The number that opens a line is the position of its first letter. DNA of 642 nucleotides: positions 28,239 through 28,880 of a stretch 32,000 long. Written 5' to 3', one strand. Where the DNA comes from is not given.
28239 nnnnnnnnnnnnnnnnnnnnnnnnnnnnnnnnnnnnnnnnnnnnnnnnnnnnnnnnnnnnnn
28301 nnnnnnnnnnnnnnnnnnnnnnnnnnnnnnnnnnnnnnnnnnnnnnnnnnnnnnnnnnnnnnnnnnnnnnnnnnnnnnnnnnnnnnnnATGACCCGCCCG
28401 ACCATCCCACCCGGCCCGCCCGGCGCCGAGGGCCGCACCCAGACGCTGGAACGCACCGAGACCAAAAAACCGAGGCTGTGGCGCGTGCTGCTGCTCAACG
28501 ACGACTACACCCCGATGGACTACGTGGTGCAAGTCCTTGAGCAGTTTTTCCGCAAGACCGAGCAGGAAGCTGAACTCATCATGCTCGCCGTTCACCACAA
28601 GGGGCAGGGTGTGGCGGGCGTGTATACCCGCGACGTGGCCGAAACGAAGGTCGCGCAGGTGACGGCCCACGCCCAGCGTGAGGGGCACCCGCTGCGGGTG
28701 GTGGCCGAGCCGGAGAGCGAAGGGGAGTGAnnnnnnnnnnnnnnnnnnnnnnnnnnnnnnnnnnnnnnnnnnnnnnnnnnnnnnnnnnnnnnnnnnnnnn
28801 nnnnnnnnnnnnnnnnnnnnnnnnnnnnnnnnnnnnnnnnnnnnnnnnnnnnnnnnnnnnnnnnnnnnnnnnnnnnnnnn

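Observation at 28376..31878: Intact Mrr restriction nuclease translationally nested between clpS and clpA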

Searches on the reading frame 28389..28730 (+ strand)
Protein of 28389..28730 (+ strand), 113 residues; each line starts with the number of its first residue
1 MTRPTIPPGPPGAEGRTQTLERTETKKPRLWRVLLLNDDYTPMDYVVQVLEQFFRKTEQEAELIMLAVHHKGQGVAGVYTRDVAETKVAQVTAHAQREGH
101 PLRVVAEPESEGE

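Call 3: search_protein_families(library=pfam, proteins=[window:28389-28730:+])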
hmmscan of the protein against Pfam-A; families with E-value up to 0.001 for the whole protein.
window:28389-28730:+ (113 aa): 1 family
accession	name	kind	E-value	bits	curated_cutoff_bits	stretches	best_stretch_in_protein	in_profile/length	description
PF02617.22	ClpS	-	1.1e-34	118.5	23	1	26-104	1-79/80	ATP-dependent Clp protease adaptor protein ClpS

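Call 55: search_protein_families(library=ncbifam, proteins=[window:28389-28730:+], max_evalue=0.00001)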
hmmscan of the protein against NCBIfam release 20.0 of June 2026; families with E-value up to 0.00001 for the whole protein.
window:28389-28730:+ (113 aa): 7 families
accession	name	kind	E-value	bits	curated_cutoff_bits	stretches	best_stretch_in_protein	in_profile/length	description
NF000669.1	PRK00033.1-2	equivalog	5e-37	125.8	149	1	21-107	6-92/94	ATP-dependent Clp protease adapter ClpS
NF000672.0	PRK00033.1-5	equivalog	1.2e-35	121.6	112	1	21-107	16-102/104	ATP-dependent Clp protease adapter ClpS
NF000670.0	PRK00033.1-3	equivalog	2e-28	98.6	143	1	18-105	15-102/106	ATP-dependent Clp protease adapter ClpS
NF009564.0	PRK13019.1-4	equivalog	2.1e-26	92.1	143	1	18-109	9-100/101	ATP-dependent Clp protease adapter ClpS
NF009561.0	PRK13019.1-1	equivalog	1e-21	76.7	159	1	18-109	11-102/103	ATP-dependent Clp protease adapter ClpS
NF000671.1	PRK00033.1-4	equivalog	2.7e-11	43.4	107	1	22-87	5-74/91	ATP-dependent Clp protease adapter ClpS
NF000668.1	PRK00033.1-1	equivalog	4.7e-09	36.2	86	1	30-93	4-67/77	ATP-dependent Clp protease adapter ClpS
